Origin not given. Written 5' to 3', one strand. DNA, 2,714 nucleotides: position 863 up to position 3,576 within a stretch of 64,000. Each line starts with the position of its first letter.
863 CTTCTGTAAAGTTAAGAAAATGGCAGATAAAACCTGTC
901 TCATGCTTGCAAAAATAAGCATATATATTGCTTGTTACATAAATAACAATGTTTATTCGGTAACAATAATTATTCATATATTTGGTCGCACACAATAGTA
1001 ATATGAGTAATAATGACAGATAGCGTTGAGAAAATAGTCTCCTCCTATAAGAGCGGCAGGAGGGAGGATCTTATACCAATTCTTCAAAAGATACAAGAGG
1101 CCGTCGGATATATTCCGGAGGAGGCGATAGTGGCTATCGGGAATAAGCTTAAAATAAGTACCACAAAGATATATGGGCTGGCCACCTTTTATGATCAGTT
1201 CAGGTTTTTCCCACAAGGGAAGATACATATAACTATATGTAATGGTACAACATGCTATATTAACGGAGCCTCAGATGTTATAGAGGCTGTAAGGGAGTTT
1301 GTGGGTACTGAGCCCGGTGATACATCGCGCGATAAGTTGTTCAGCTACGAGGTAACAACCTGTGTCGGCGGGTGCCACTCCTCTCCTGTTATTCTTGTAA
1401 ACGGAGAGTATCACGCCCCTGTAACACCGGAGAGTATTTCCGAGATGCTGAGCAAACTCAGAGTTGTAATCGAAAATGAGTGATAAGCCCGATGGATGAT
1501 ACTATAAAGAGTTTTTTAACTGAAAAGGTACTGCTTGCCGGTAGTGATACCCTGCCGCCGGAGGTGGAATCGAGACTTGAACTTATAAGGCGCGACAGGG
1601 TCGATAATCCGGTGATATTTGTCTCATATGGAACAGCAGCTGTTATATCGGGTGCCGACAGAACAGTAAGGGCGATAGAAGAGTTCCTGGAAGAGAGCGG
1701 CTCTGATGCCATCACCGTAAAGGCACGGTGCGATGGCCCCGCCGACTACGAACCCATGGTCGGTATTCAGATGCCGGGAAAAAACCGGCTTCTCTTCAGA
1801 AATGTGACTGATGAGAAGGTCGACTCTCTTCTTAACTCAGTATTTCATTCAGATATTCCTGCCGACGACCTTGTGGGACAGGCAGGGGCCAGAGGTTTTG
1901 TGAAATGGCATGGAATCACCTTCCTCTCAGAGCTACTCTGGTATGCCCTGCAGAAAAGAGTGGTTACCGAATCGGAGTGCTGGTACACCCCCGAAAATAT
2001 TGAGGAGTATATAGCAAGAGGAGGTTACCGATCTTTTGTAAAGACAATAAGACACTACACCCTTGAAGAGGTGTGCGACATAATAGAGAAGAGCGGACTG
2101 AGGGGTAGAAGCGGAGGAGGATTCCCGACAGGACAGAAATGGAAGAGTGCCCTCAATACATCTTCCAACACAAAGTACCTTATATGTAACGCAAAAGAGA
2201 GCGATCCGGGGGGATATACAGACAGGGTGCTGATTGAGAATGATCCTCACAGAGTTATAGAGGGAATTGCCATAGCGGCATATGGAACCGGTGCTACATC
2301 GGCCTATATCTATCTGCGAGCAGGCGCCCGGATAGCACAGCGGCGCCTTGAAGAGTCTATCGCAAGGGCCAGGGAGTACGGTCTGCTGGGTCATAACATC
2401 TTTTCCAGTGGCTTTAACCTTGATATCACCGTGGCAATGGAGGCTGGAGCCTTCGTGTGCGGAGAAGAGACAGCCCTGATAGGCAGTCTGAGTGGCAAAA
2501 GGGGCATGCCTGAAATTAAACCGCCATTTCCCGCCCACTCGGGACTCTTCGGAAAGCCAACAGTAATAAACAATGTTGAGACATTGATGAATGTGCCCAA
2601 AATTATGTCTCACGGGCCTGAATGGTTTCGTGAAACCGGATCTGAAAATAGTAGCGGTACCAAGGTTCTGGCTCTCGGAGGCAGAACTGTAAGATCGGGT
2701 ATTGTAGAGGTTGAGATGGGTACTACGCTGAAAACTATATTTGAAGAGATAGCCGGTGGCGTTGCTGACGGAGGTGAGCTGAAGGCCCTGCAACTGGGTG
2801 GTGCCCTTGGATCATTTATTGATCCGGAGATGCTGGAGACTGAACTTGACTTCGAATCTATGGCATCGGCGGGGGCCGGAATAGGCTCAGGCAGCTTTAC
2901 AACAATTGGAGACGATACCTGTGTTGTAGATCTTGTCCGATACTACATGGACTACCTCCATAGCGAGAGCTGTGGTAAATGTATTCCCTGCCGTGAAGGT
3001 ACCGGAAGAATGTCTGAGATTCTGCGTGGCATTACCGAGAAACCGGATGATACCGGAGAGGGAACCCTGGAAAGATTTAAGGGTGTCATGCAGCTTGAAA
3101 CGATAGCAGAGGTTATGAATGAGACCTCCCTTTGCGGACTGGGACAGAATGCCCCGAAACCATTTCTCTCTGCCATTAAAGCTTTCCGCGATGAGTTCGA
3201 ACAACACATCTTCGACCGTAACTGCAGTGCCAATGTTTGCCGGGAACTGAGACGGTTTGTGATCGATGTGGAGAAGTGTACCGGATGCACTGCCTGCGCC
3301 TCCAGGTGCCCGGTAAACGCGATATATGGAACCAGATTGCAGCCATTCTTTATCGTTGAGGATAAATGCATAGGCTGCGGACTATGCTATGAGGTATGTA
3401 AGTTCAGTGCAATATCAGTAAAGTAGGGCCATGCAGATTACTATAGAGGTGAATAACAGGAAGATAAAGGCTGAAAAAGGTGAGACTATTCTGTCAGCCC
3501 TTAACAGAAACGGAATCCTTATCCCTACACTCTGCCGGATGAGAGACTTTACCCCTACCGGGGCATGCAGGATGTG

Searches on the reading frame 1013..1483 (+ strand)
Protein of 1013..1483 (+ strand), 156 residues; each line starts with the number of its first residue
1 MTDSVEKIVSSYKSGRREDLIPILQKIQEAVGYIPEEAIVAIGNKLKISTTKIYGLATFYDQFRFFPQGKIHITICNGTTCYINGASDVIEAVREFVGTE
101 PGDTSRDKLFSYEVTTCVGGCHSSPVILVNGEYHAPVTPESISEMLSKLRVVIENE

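Call 5: search_protein_families(library=pfam, proteins=[window:1013-1483:+], max_evalue=0.01)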
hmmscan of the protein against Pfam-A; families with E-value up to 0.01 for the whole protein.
window:1013-1483:+ (156 aa): 1 family
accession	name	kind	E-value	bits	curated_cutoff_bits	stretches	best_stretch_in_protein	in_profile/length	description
PF01257.25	2Fe-2S_thioredx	-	4.5e-44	150.3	24.8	1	5-149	1-144/145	Thioredoxin-like [2Fe-2S] ferredoxin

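Call 6: search_protein_families(library=ncbifam, proteins=[window:1013-1483:+], max_evalue=0.01)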
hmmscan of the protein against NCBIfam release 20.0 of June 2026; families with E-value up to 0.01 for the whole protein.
window:1013-1483:+ (156 aa): 10 families
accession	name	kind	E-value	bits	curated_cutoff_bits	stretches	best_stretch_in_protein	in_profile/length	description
NF005722.0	PRK07539.1-2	equivalog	5.7e-41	140.2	141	1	3-149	11-156/157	NADH-quinone oxidoreductase subunit NuoE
TIGR01958.1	nuoE_fam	subfamily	3.4e-35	121.3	142.4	1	5-149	2-147/148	NADH-quinone oxidoreductase subunit NuoE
NF005747.0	PRK07571.1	equivalog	2.9e-32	111.7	224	1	14-149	33-168/173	bidirectional hydrogenase complex protein HoxE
NF004638.0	PRK05988.1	equivalog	2e-31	108.9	198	1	5-150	14-158/159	formate dehydrogenase subunit gamma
NF005725.0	PRK07539.1-5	equivalog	9.2e-31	106.9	220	1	4-150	24-172/174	NADH-quinone oxidoreductase subunit NuoE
NF005724.0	PRK07539.1-4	equivalog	2.9e-27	96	280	1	5-149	26-172/240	NADH-quinone oxidoreductase subunit NuoE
NF005721.0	PRK07539.1-1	equivalog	6.8e-27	94.5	308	1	4-150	33-178/292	NADH-quinone oxidoreductase subunit NuoE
NF009040.0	PRK12373.1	equivalog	1.2e-24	87.8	514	1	6-149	24-169/400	NADH-quinone oxidoreductase subunit E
NF005723.0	PRK07539.1-3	equivalog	1.1e-19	70.8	226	1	7-149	12-156/158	NADH-quinone oxidoreductase subunit NuoE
NF041612.1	fdxn_Clost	equivalog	0.0062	17.1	150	0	79-148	22-89/102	2Fe-2S ferredoxin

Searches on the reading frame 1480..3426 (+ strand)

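Call 5: search_protein_families(library=pfam, proteins=[window:1480-3426:+], max_evalue=0.01)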
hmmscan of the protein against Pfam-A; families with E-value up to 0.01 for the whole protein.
window:1480-3426:+ (648 aa): 11 families
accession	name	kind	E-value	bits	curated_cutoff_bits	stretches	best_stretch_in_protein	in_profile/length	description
PF01512.22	Complex1_51K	-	8.9e-42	143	31.2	1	202-373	1-149/150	Nuo51 FMN-binding domain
PF10589.14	NADH_4Fe-4S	-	6.5e-26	90.5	23.5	1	484-576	1-85/85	NADH-ubiquinone oxidoreductase-F iron-sulfur binding region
PF00037.32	Fer4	-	1.6e-14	53.5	21.1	2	625-646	3-24/24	4Fe-4S binding domain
PF14697.11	Fer4_21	-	1.3e-09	38.5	35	1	594-644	2-56/59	4Fe-4S dicluster domain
PF12797.12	Fer4_2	-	2.2e-09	37.1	24.5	2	623-641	3-21/22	4Fe-4S binding domain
PF13237.11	Fer4_10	-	1.5e-08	34.9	25.5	1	594-640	3-52/53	4Fe-4S dicluster domain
PF12837.12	Fer4_6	-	2.3e-08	34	25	2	625-645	4-24/24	4Fe-4S binding domain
PF13187.11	Fer4_9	-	7.4e-08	32.7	27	1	599-643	1-50/52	4Fe-4S dicluster domain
PF12838.12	Fer4_7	-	1.4e-05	25.9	27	1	590-614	28-52/52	4Fe-4S dicluster domain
PF13183.11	Fer4_8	-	0.00049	21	27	0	597-613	51-67/68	4Fe-4S dicluster domain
PF13459.11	Fer4_15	-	0.0016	19.6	22.4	0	594-611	2-19/66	4Fe-4S single cluster domain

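Call 6: search_protein_families(library=ncbifam, proteins=[window:1480-3426:+], max_evalue=0.01)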
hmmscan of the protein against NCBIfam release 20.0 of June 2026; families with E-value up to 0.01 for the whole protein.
window:1480-3426:+ (648 aa): 67 families (the best 25 are shown)
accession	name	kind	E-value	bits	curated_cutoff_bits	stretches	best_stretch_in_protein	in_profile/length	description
TIGR01959.1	nuoF_fam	equivalog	3.3e-132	440.8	558.65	1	171-577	11-410/410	NADH-quinone oxidoreductase subunit NuoF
NF008436.0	PRK11278.1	equivalog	9.9e-104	347.7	749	1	172-585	25-434/448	NADH-quinone oxidoreductase subunit NuoF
NF010120.0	PRK13596.1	equivalog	5.6e-101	338.2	389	1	173-582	19-422/433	NADH-quinone oxidoreductase subunit NuoF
TIGR01944.1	rnfB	subfamily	3e-13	49.7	68.7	1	590-647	105-162/190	RnfABCDGE type electron transport complex subunit B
NF003475.0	PRK05113.1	equivalog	1.1e-10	41.8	203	1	592-647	107-162/190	electron transport complex subunit RsxB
NF005415.0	PRK06991.1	equivalog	1.9e-10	40.8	281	1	593-645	80-132/284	electron transport complex subunit RsxB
TIGR04481.1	PR_assoc_PrdC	equivalog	3.8e-09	35.9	490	1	196-299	74-173/425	proline reductase-associated electron transfer protein PrdC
NF010367.0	PRK13795.1-2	equivalog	5.9e-09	34.9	456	1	524-641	479-580/584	hypothetical protein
NF038196.1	ferrodoxin_EFR1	subfamily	7.2e-09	36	75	1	570-647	158-231/242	EFR1 family ferrodoxin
NF003454.1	PRK05035.1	equivalog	8.5e-08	31.1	345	1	187-286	115-211/556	electron transport complex subunit RsxC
TIGR02700.1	flavo_MJ0208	hypoth_equivalog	1.9e-07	30.6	251.35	1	588-646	138-195/234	dihydromethanopterin reductase (acceptor)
TIGR01945.1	rnfC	subfamily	2e-07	29.9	245.95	1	189-272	115-196/435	RnfABCDGE type electron transport complex subunit C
NF006446.0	PRK08764.1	equivalog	2.4e-07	30.7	220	1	577-646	67-134/139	Rnf electron transport complex subunit RnfB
NF045790.1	OxalOxreddelta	equivalog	5.2e-07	29.1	230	1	590-645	252-306/316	oxalate oxidoreductase subunit delta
NF058577.1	FdxA_fam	equivalog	6.7e-07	29.4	65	2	581-614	18-52/52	4Fe-4S ferredoxin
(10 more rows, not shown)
